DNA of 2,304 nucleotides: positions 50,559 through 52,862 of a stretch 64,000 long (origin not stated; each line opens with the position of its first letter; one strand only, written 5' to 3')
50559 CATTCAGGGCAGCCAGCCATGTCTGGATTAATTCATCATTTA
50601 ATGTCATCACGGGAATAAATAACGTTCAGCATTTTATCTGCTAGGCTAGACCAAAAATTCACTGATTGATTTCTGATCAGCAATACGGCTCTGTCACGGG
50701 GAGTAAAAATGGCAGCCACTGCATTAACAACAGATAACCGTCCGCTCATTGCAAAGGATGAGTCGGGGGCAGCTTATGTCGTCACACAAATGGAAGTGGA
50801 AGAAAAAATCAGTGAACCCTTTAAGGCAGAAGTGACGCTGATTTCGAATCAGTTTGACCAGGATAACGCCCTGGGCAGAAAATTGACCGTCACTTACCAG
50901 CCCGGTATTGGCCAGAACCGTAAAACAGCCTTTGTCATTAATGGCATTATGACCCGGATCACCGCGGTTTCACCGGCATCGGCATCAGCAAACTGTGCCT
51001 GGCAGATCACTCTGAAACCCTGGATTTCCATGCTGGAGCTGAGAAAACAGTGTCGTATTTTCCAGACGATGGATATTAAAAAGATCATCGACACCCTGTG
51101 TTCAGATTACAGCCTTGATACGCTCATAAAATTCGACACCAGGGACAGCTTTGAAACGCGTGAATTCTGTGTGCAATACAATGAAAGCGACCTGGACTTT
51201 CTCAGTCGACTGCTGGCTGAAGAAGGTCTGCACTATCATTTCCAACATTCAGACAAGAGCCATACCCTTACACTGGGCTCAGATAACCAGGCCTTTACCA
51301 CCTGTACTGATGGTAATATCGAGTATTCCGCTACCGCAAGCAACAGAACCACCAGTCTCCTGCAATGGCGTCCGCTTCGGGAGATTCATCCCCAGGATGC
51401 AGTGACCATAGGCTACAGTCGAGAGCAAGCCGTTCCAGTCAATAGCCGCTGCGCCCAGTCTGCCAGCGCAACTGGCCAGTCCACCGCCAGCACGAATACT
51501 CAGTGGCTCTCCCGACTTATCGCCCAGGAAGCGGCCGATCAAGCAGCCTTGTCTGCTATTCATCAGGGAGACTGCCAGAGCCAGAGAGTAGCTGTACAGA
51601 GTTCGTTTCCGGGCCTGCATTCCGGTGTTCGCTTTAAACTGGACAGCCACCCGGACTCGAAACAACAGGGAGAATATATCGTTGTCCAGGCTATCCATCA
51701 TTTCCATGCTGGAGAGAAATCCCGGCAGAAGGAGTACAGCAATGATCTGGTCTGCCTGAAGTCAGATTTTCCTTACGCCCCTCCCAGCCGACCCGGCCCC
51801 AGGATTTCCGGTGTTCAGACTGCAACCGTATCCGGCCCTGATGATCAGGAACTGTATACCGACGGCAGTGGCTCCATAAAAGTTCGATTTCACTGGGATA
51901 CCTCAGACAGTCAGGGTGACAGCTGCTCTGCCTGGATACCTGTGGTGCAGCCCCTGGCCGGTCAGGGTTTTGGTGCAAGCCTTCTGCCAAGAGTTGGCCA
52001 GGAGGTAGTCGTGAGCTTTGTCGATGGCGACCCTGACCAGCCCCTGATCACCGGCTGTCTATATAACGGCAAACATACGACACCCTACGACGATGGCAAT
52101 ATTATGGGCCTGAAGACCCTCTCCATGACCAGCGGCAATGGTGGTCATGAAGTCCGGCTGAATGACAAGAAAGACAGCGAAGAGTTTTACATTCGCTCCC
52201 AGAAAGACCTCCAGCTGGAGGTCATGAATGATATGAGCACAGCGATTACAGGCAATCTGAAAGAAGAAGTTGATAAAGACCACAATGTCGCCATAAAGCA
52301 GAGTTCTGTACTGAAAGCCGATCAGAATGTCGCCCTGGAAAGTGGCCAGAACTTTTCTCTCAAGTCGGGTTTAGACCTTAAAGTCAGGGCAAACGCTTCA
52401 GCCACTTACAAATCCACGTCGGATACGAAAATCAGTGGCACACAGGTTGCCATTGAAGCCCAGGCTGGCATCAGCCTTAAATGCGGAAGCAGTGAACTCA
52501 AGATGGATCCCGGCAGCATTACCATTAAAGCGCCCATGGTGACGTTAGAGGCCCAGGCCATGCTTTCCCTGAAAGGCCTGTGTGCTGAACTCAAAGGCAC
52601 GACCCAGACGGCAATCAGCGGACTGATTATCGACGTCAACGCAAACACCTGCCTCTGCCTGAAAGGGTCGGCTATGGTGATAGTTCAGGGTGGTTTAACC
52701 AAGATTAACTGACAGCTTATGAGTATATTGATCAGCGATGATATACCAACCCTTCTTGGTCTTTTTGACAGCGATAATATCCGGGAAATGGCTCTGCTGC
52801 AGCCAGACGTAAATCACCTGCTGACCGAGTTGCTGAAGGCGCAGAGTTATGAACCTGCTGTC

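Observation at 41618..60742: T6SS cluster is an island bracketed by long direct repeats of its host locus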

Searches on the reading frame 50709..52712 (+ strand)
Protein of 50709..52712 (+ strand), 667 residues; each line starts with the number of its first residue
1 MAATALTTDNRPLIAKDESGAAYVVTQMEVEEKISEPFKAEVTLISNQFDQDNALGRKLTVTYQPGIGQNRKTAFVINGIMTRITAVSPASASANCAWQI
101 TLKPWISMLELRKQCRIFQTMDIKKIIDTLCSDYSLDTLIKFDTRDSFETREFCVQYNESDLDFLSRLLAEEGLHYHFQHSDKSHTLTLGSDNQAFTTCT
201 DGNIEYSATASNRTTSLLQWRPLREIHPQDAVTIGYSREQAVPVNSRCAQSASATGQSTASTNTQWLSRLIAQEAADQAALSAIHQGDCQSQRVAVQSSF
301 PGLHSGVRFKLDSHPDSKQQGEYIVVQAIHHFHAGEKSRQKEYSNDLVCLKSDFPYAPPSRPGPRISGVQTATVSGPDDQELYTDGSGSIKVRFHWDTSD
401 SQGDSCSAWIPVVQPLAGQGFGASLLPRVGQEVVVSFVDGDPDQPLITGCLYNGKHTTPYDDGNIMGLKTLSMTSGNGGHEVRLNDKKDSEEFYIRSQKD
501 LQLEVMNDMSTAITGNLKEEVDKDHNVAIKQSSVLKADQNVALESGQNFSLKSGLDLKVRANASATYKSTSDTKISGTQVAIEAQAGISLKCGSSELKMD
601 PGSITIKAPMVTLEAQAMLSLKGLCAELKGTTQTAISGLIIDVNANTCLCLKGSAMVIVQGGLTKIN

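Call 8: search_protein_families(library=pfam, proteins=[window:50709-52712:+])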
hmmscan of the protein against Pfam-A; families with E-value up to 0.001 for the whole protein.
window:50709-52712:+ (667 aa): 4 families
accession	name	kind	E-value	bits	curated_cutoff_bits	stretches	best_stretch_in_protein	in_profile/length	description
PF05954.17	Phage_GPD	-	1.5e-56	192.2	30.1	1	31-333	1-302/305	Phage tail baseplate hub (GPD)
PF04717.18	Phage_base_V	-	3.6e-15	56.5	23.8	1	385-452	12-75/75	Type VI secretion system/phage-baseplate injector OB domain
PF22178.3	Gp5_trimer_C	-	2.2e-13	50.8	30.9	1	466-568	1-105/112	Bacteriophage T4 gp5 C-terminal trimerisation domain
PF20093.5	DUF6484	-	9e-06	26.7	27.6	1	429-451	39-61/61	Domain of unknown function (DUF6484)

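Call 26: find_homologous_proteins(query=window:50709-52712:+)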
Query window:50709-52712:+ (667 aa): 1187 proteins with E <= 0.001 among 8000 candidates; the best 120 are listed.
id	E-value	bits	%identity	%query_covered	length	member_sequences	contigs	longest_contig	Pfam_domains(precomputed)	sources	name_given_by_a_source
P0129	0.0e+0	1504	100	100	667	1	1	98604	PF04717.19,PF20093.6,PF22178.4,PF05954.18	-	-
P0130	4.5e-295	998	64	100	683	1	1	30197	PF04717.19,PF22178.4,PF05954.18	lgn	-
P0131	1.6e-182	626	45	100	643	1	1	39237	PF04717.19,PF20093.6,PF22178.4,PF05954.18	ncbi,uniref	ncbi:type VI secretion system Vgr family protein [Endozoicomonas sp.]|uniref:type VI secretion syste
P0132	5.1e-180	618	44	98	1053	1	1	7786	PF04717.19,PF22178.4,PF05954.18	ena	-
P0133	1.8e-177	610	45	100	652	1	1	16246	PF04717.19,PF22178.4,PF05954.18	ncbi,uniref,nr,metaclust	ncbi:type VI secretion system Vgr family protein [Endozoicomonas atrinae]|uniref:type VI secretion s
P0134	1.9e-168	580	43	99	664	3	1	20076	PF04717.19,PF20093.6,PF22178.4,PF05954.18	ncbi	-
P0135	4.8e-164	565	42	99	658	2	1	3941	PF04717.19,PF20093.6,PF22178.4,PF05954.18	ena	-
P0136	9.8e-164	564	41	99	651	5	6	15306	PF04717.19,PF20093.6,PF22178.4,PF05954.18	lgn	-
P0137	1.4e-163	564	42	99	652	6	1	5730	PF04717.19,PF20093.6,PF22178.4,PF05954.18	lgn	-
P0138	1.7e-162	560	42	99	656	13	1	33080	PF04717.19,PF20093.6,PF22178.4,PF05954.18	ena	-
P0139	2.6e-161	556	42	99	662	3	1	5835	PF04717.19,PF20093.6,PF22178.4,PF05954.18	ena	-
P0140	2.9e-159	550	42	99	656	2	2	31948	PF04717.19,PF20093.6,PF22178.4,PF05954.18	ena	-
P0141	2.2e-157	543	41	99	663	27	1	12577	PF04717.19,PF20093.6,PF22178.4,PF05954.18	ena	-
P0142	5.0e-139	483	35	99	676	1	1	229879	PF04717.19,PF22178.4,PF05954.18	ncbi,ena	-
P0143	3.8e-134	467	36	100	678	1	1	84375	PF04717.19,PF20093.6,PF22178.4,PF05954.18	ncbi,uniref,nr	ncbi:type VI secretion system tip protein VgrG [Sansalvadorimonas sp. 2012CJ34-2]|uniref:Type VI sec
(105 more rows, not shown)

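Call 27: find_encoding_contigs(protein=P0130, flank=10000, max_places=2)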
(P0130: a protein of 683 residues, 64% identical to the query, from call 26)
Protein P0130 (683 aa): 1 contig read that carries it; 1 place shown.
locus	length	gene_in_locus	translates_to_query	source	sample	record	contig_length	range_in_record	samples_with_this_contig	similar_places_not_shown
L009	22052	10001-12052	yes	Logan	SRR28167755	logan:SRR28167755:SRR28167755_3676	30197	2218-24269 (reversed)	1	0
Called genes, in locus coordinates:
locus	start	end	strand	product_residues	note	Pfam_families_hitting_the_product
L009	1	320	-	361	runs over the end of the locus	-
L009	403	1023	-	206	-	PF03543:Peptidase_C58 (weak)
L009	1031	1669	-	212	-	PF03543:Peptidase_C58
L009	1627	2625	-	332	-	PF06996:T6SS_TssG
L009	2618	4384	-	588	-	PF05947:T6SS_TssF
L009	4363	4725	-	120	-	PF04965:GPW_gp25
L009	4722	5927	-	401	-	PF05943:VipB, PF18945:VipB_2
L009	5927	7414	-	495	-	PF05943:VipB, PF18945:VipB_2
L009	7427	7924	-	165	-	PF05591:T6SS_VipA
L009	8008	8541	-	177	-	PF05638:T6SS_HCP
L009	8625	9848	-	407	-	-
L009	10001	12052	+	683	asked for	PF05954:Phage_GPD, PF04717:Phage_base_V, PF22178:Gp5_trimer_C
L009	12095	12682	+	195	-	PF22011:DUF6931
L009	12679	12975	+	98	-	PF05488:PAAR_motif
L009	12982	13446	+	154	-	PF12790:T6SS-SciN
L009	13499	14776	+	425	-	PF05936:T6SS_VasE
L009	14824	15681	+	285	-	PF09850:DotU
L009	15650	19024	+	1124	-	PF21070:IcmF_helical (faint), PF14331:IcmF-related_N, PF06761:IcmF-related, PF06744:IcmF_C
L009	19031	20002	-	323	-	-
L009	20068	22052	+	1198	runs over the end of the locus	PF04434:SWIM (weak), PF00176:SNF2-rel_dom, PF00271:Helicase_C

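Call 28: find_encoding_contigs(protein=P0131, flank=10000, max_places=2)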
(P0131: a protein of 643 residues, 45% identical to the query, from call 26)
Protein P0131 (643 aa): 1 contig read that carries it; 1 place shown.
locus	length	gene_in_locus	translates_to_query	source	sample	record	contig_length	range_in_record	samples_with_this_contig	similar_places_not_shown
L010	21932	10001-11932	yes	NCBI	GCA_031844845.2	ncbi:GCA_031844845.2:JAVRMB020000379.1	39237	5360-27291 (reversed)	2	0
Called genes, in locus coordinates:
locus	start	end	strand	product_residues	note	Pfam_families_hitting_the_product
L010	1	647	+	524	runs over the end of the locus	-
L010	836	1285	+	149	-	PF00161:RIP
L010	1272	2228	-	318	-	PF06996:T6SS_TssG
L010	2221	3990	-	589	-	PF05947:T6SS_TssF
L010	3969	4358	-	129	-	PF04965:GPW_gp25 (weak)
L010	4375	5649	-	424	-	PF05943:VipB, PF18945:VipB_2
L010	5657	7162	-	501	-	PF05943:VipB, PF18945:VipB_2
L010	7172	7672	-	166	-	PF05591:T6SS_VipA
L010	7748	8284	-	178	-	PF05638:T6SS_HCP (weak)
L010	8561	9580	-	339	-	-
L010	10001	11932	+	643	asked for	PF05954:Phage_GPD, PF04717:Phage_base_V, PF20093:DUF6484 (weak), PF22178:Gp5_trimer_C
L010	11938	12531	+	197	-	PF22011:DUF6931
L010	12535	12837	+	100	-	PF05488:PAAR_motif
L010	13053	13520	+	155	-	PF12790:T6SS-SciN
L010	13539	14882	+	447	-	PF05936:T6SS_VasE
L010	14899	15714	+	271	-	PF09850:DotU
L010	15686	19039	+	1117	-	PF14331:IcmF-related_N, PF06761:IcmF-related, PF06744:IcmF_C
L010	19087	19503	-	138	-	PF04892:VanZ-LLP1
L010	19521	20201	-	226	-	PF00849:PseudoU_synth_2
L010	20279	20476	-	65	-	PF10981:DUF2788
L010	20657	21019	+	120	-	-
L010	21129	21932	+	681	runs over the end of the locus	-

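Call 40: find_encoding_contigs(protein=P0138, flank=10000, max_places=3)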
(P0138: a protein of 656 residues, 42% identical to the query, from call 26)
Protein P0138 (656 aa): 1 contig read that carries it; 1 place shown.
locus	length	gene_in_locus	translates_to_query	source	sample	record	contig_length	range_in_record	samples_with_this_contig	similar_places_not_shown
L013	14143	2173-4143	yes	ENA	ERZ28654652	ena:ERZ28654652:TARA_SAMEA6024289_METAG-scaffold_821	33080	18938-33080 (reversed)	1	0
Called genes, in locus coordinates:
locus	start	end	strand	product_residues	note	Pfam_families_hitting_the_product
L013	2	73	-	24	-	?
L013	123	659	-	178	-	PF05638:T6SS_HCP (weak)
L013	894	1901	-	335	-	-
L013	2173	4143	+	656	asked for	PF05954:Phage_GPD, PF04717:Phage_base_V, PF20093:DUF6484 (faint), PF22178:Gp5_trimer_C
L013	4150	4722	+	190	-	PF22011:DUF6931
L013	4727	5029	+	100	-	PF05488:PAAR_motif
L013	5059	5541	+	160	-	PF12790:T6SS-SciN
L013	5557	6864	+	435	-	PF05936:T6SS_VasE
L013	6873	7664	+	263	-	PF09850:DotU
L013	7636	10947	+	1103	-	PF14331:IcmF-related_N, PF06761:IcmF-related, PF06744:IcmF_C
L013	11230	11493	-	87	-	-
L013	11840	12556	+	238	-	PF13489:Methyltransf_23, PF13847:Methyltransf_31 (weak), PF08241:Methyltransf_11, PF08242:Methyltransf_12, PF13649:Methyltransf_25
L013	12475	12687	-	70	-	-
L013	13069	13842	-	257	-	-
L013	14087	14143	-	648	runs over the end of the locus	PF05495:zf-CHY, PF00097:zf-C3HC4 (weak), PF13639:zf-RING_2 (weak)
